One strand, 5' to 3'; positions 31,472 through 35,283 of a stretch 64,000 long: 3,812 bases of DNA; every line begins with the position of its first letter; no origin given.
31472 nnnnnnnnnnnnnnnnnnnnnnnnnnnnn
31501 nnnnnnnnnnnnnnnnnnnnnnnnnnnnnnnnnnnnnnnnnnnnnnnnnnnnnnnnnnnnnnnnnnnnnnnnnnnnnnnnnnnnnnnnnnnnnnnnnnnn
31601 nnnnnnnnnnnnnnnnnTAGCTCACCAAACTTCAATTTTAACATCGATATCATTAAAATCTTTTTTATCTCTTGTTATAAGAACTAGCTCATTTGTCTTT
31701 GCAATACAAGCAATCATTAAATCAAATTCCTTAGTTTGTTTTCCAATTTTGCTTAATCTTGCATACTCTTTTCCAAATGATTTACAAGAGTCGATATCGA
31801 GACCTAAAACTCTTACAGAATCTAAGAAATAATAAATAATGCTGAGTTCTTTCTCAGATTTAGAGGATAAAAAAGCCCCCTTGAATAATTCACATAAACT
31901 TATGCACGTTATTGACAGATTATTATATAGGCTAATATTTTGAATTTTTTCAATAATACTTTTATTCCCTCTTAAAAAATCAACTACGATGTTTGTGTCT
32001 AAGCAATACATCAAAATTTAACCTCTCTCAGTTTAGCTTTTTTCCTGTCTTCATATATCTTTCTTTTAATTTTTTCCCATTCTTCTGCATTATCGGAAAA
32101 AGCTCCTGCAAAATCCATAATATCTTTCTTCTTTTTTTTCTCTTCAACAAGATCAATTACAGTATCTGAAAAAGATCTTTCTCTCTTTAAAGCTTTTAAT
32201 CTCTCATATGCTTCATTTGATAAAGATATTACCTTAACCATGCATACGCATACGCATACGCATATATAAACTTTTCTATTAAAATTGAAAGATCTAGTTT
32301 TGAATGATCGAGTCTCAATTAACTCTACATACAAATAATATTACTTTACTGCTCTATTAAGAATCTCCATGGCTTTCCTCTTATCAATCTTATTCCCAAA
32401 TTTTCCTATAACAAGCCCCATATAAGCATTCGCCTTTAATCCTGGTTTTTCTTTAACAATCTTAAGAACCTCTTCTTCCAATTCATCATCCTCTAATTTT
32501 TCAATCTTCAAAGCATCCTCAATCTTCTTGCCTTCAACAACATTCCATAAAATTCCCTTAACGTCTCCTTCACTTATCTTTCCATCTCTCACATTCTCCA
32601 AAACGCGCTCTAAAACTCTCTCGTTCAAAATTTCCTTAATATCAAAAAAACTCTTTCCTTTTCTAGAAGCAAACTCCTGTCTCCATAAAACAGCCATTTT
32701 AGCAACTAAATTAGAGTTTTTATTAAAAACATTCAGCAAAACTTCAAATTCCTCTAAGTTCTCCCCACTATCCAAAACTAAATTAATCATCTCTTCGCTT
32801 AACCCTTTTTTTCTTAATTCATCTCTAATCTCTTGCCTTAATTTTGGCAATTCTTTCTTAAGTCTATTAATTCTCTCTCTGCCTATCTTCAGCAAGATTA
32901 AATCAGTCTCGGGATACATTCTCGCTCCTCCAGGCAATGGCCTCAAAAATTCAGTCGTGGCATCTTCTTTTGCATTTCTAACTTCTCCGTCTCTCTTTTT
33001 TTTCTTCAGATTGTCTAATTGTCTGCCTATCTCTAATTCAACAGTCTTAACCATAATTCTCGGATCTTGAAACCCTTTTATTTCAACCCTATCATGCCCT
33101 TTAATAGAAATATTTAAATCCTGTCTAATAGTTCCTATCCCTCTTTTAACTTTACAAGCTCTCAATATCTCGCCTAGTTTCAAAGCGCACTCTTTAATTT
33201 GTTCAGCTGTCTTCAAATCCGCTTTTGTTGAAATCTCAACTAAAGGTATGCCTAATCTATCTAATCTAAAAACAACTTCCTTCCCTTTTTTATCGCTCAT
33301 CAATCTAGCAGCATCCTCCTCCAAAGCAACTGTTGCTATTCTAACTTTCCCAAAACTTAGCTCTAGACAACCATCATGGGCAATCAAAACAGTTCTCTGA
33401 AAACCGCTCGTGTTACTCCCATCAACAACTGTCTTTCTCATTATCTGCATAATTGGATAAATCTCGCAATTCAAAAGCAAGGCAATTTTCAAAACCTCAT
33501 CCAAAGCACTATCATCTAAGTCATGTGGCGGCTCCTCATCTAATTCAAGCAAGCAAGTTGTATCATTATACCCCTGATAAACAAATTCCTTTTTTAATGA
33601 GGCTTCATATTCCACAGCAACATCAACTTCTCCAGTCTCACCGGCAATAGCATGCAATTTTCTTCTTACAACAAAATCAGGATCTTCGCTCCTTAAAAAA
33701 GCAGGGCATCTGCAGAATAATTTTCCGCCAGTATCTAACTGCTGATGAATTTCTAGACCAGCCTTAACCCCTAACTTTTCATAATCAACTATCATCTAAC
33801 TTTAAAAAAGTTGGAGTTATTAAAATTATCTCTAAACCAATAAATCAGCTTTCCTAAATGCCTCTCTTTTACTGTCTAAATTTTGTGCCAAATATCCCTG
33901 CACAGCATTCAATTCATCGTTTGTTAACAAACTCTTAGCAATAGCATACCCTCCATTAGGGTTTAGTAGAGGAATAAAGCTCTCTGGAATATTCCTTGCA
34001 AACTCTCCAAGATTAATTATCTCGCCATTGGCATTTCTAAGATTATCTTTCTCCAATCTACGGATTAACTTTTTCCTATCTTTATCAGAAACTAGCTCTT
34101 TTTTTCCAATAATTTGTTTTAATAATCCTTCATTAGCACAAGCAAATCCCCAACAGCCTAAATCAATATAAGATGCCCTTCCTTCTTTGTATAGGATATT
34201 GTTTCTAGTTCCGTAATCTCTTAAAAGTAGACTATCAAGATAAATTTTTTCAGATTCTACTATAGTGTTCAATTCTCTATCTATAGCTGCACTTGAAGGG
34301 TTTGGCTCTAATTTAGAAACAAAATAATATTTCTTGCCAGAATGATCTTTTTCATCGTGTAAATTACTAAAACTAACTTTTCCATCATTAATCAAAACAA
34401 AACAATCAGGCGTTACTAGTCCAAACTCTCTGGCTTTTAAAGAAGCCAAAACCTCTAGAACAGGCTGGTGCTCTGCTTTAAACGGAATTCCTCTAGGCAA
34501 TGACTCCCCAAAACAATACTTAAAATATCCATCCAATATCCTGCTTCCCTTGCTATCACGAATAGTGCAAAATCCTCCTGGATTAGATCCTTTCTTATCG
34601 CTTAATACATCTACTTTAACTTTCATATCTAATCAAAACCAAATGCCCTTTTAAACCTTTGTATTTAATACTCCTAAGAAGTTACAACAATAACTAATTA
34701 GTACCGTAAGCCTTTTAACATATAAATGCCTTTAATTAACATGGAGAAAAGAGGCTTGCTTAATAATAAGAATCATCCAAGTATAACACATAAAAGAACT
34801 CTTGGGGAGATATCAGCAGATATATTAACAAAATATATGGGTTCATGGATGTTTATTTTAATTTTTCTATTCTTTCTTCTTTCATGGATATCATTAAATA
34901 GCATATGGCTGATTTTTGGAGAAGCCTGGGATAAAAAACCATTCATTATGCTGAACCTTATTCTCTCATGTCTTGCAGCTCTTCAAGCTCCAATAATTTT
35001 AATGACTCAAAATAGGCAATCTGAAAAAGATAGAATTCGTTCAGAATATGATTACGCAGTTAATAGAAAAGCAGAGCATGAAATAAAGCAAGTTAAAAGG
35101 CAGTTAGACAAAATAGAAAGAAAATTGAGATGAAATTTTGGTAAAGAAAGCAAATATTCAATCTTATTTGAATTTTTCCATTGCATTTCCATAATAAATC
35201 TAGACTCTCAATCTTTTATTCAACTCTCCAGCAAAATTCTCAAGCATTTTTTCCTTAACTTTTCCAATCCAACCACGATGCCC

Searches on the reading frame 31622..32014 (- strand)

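Call 62: search_protein_families(library=pfam, proteins=[window:31622-32014:-], max_evalue=0.0001)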
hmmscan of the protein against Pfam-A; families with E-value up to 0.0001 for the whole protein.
window:31622-32014:- (130 aa): 1 family
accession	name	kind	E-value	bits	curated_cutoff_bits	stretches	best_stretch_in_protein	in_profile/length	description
PF01850.27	PIN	-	1e-12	49.1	23.6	1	3-124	1-118/120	PIN domain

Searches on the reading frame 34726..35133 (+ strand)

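Call 63: search_protein_families(library=pfam, proteins=[window:34726-35133:+], max_evalue=0.0001)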
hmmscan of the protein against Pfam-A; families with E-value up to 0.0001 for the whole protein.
window:34726-35133:+ (135 aa): 1 family
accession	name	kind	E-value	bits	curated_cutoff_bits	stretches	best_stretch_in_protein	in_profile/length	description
PF06210.16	DUF1003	-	2.2e-37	127.8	27.4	1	38-134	1-96/103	Protein of unknown function (DUF1003)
